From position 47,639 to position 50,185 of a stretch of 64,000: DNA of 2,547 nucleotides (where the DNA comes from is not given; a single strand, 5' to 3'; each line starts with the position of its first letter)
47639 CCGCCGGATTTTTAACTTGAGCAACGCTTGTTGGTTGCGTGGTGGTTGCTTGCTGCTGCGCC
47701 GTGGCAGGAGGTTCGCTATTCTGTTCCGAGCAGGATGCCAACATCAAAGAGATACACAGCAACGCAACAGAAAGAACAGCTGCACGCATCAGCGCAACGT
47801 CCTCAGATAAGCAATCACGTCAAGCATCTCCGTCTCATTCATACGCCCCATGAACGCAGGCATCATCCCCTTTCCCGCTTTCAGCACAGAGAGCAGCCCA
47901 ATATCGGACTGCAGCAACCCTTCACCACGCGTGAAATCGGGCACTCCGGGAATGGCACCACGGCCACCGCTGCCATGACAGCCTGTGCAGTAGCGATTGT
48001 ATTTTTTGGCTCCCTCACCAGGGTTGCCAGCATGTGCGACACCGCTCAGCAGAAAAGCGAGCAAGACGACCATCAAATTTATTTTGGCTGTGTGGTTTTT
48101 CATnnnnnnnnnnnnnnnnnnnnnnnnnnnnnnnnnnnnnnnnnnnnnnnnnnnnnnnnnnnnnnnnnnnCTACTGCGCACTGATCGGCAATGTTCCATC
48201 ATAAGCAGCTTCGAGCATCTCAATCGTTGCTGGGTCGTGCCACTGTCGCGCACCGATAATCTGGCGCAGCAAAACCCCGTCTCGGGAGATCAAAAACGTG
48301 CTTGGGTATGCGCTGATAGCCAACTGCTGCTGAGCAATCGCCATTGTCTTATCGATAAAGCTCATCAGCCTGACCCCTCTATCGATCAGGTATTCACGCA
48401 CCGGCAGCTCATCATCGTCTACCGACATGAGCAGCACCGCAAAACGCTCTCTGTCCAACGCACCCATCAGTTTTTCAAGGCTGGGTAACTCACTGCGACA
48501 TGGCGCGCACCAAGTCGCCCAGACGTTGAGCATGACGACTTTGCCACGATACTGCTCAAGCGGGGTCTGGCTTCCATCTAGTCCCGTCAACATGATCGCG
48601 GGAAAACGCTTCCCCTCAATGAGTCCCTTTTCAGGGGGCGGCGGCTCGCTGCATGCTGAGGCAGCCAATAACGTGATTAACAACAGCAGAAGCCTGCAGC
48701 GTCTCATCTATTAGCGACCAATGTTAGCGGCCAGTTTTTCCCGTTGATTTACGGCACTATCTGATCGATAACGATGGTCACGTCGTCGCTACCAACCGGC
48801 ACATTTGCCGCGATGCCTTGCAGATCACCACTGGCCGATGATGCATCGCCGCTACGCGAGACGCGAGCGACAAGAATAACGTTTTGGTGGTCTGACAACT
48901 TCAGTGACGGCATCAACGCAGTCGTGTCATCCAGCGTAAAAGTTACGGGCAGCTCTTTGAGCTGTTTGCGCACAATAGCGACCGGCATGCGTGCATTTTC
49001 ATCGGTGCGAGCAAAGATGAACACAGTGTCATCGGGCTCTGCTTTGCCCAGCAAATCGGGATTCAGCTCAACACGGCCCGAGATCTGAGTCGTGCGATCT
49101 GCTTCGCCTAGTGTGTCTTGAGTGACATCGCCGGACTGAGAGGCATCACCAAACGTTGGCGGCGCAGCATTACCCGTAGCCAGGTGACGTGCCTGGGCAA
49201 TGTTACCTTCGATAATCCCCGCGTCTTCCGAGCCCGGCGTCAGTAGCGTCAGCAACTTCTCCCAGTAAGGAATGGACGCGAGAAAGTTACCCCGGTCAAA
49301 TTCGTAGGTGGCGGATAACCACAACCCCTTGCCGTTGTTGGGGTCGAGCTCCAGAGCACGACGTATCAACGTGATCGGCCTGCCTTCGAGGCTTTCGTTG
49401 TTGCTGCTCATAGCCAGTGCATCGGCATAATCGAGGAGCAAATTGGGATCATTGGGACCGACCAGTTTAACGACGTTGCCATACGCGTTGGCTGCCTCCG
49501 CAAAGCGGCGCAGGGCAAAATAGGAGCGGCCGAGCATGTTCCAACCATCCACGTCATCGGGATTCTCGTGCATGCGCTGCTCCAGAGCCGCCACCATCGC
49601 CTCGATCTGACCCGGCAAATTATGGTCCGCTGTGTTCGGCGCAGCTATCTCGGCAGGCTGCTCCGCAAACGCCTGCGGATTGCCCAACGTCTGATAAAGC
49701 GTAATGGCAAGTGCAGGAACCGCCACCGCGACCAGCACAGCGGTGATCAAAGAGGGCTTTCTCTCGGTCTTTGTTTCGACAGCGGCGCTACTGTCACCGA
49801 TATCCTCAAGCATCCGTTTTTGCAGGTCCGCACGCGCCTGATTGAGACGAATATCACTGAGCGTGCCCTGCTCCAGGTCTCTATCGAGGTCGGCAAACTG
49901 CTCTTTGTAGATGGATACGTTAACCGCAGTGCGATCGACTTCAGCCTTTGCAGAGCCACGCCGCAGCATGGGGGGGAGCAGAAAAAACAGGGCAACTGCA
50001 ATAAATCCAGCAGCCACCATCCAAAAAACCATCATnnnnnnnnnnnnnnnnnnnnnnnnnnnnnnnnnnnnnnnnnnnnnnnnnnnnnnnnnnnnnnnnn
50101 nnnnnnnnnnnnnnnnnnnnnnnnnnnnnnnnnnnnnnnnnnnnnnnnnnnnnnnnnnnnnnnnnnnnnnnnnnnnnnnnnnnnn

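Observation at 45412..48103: Periplasmic cytochrome c translationally coupled to two stand-alone Reg_prop beta-propeller proteins, upstream of the GGDEF-EAL gene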

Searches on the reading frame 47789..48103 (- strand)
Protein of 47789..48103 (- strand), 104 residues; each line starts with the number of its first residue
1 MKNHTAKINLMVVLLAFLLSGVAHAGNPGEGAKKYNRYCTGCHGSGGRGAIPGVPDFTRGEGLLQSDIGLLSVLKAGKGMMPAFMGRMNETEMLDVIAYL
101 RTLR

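Call 3: search_protein_families(library=pfam, proteins=[window:47789-48103:-], max_evalue=0.01)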
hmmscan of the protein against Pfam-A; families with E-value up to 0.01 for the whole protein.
window:47789-48103:- (104 aa): 2 families
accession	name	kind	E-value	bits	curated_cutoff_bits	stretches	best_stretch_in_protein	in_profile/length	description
PF13442.11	Cytochrome_CBB3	-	5.1e-11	43.2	27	1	28-100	3-68/68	Cytochrome C oxidase, cbb3-type, subunit III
PF00034.26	Cytochrom_C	-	1.5e-08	36.2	21.3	1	30-103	3-89/90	Cytochrome c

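Call 33: search_protein_families(library=ncbifam, proteins=[window:47789-48103:-], max_evalue=0.001)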
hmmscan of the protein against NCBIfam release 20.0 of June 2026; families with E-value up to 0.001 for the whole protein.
window:47789-48103:- (104 aa): 6 families
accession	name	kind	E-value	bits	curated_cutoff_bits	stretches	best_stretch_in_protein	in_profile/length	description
NF045930.1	Cytc6PetJCyano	equivalog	5.5e-10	39.2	135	1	7-100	7-102/110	cytochrome c6 PetJ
TIGR03872.1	cytochrome_MoxG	equivalog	1.3e-06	28.6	147.8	1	30-103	46-121/133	cytochrome c(L), periplasmic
TIGR00782.1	ccoP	equivalog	9.4e-06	25.1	179.95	1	30-103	205-281/285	cytochrome-c oxidase, cbb3-type subunit III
NF045773.1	cytochro_C550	exception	9.2e-05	22.4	125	1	31-93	52-111/118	cytochrome c550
NF045774.1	cytochro_C551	exception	9.4e-05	22.3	118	1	29-101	40-107/110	cytochrome c551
NF011054.0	PRK14486.1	equivalog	9.4e-05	22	447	1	30-103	217-290/294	putative bifunctional cbb3-type cytochrome c oxidase subunit II/cytochrome c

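Call 78: search_solved_structures(query=window:47789-48103:-, max_evalue=0.01)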
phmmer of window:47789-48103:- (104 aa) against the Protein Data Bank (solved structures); distinct sequences matched with E-value up to 0.01: 55.
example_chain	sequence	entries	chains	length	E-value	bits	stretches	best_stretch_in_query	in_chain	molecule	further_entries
9g83_v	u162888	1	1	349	2.1e-11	47.4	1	16-103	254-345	Cbb3-type cytochrome c oxidase subunit CcoP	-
6xkx_p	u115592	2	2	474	4.9e-09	39.8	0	27-85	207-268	Cbb3-type cytochrome c oxidase subunit CcoP,Cytochrome c-type cyt cy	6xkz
3mk7_C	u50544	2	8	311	5.2e-08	36.5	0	30-100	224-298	Cytochrome c oxidase, cbb3-type, subunit P | Cbb3-type cytochrome c oxidase subunit CcoP1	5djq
6r6n_B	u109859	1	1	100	1.3e-07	35.2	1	37-98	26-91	KustA0088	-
8snh_G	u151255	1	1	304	2.6e-07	34.2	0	31-102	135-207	Cbb3-type cytochrome c oxidase subunit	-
6r6m_B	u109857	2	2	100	9.3e-07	32.5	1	37-98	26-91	Kusta0088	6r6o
6tr1_E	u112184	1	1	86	4.9e-06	30.1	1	30-100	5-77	Cytochrome c6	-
1c6s_A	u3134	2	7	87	5.1e-06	30.1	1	30-100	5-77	CYTOCHROME C6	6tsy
3dmi_A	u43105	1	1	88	5.9e-06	29.9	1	26-100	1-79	cytochrome c6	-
6tr1_A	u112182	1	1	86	6.4e-06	29.8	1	30-100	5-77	Cytochrome c6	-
6xkw_p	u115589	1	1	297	1.1e-05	29.1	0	27-85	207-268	Cbb3-type cytochrome c oxidase subunit CcoP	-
1a2s_A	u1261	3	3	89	1.2e-05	28.9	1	34-100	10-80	CYTOCHROME C6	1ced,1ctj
7vzg_C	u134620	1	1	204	1.5e-05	28.6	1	30-103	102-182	Cytochrome c, mono-and diheme variants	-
7vzr_C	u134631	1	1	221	1.6e-05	28.5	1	30-103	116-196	Cytochrome c, mono-and diheme variants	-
8smr_G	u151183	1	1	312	1.9e-05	28.3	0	31-100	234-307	Cbb3-type cytochrome c oxidase subunit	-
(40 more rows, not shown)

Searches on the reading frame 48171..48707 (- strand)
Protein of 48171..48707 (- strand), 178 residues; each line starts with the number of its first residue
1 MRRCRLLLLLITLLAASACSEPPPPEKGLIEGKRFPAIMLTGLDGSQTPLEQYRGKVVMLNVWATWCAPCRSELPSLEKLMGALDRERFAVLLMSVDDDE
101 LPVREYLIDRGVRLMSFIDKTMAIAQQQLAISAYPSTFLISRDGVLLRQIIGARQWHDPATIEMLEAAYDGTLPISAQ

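Call 3: search_protein_families(library=pfam, proteins=[window:48171-48707:-], max_evalue=0.01)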
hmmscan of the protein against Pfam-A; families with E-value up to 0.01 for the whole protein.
window:48171-48707:- (178 aa): 5 families
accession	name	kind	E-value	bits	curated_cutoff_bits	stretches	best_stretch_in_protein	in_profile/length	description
PF00578.27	AhpC-TSA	-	1e-17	64.7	26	1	32-146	2-121/124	AhpC/TSA family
PF08534.16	Redoxin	-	1.8e-17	64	26.6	1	31-157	2-139/148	Redoxin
PF13905.12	Thioredoxin_8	-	2.7e-08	34.5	27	1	55-144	1-92/94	Thioredoxin-like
PF00085.26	Thioredoxin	-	2.7e-07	31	23.5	1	56-102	19-62/103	Thioredoxin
PF00255.25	GSHPx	-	0.00065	19.7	27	1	42-92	8-57/108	Glutathione peroxidase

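Call 33: search_protein_families(library=ncbifam, proteins=[window:48171-48707:-], max_evalue=0.001)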
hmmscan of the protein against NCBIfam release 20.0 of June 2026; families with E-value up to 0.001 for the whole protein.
window:48171-48707:- (178 aa): 9 families
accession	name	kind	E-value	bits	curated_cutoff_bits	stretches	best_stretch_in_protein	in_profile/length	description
NF047696.1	ThlDiSintTplARhiz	equivalog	2.4e-25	89.6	230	1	33-169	75-216/219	thiol:disulfide interchange protein TlpA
NF002854.0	PRK03147.1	subfamily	3.6e-24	85.6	170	1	3-154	10-160/176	thiol-disulfide oxidoreductase ResA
TIGR00385.1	dsbE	subfamily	1.8e-12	47.2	123.15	1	33-153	38-157/173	DsbE family thiol:disulfide interchange protein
NF041202.1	StoA_CxxC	exception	7.8e-12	45.4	210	1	35-153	33-151/163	endospore biogenesis thiol-disulfide oxidoreductase StoA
NF041054.1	WAxxUGC_long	equivalog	2.4e-11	43.5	300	1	33-153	82-201/354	ResA-like WAxxUGC motif-containing protein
NF011941.0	PRK15412.1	equivalog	6.8e-10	38.8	359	1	14-148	24-157/185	thiol:disulfide interchange protein DsbE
TIGR01068.1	thioredoxin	equivalog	9.4e-08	32.2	96.8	1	56-105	15-63/101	thioredoxin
NF010625.0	PRK14018.1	equivalog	1.6e-05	23.6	522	1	12-152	15-158/521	bifunctional peptide-methionine (S)-S-oxide reductase MsrA/peptide-methionine (R)-S-oxide reductase MsrB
TIGR01126.1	pdi_dom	equivalog_domain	0.00059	20.1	107.2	0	55-100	14-59/105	protein disulfide-isomerase domain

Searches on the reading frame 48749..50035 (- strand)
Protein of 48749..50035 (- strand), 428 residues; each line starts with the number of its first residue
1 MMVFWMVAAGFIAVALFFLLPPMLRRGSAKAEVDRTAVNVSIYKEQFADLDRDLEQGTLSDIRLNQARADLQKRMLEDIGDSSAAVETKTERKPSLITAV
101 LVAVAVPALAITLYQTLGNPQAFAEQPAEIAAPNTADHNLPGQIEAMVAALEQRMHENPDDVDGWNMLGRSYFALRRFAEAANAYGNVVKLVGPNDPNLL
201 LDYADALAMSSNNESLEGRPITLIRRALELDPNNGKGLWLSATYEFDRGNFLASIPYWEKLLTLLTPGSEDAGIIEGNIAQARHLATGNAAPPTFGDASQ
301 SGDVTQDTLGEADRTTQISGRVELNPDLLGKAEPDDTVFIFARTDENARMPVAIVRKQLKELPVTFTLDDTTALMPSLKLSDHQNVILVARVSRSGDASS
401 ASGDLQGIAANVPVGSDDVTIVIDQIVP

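Call 3: search_protein_families(library=pfam, proteins=[window:48749-50035:-], max_evalue=0.01)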
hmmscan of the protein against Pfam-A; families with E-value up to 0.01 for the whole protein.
window:48749-50035:- (428 aa): 9 families
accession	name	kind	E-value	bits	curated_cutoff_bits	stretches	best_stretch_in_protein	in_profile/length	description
PF23892.1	Ig_CycH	-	1.5e-33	115.2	27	1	319-424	2-108/108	Cytochrome c-type biogenesis protein H Ig-like domain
PF23914.1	TPR_CcmH_CycH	-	1.8e-21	77.1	42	1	143-270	31-156/158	Cytochrome c-type biogenesis protein H TPR domain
PF07719.23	TPR_2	-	1.2e-07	31.7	27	1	163-191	2-30/34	Tetratricopeptide repeat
PF13432.12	TPR_16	-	1.6e-07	32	32.7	1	167-209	2-43/65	Tetratricopeptide repeat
PF13428.12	TPR_14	-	1.5e-06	28.8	23.5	1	163-205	2-43/44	Tetratricopeptide repeat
PF13431.12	TPR_17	-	1.9e-06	28.1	24.4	0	157-181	8-32/34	Tetratricopeptide repeat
PF00515.34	TPR_1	-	3.9e-05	23.7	27.8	0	163-191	2-30/34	Tetratricopeptide repeat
PF14559.12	TPR_19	-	0.00064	20.4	25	0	148-184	11-47/68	Tetratricopeptide repeat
PF13181.12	TPR_8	-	0.0023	18.4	25.7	0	163-190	2-29/34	Tetratricopeptide repeat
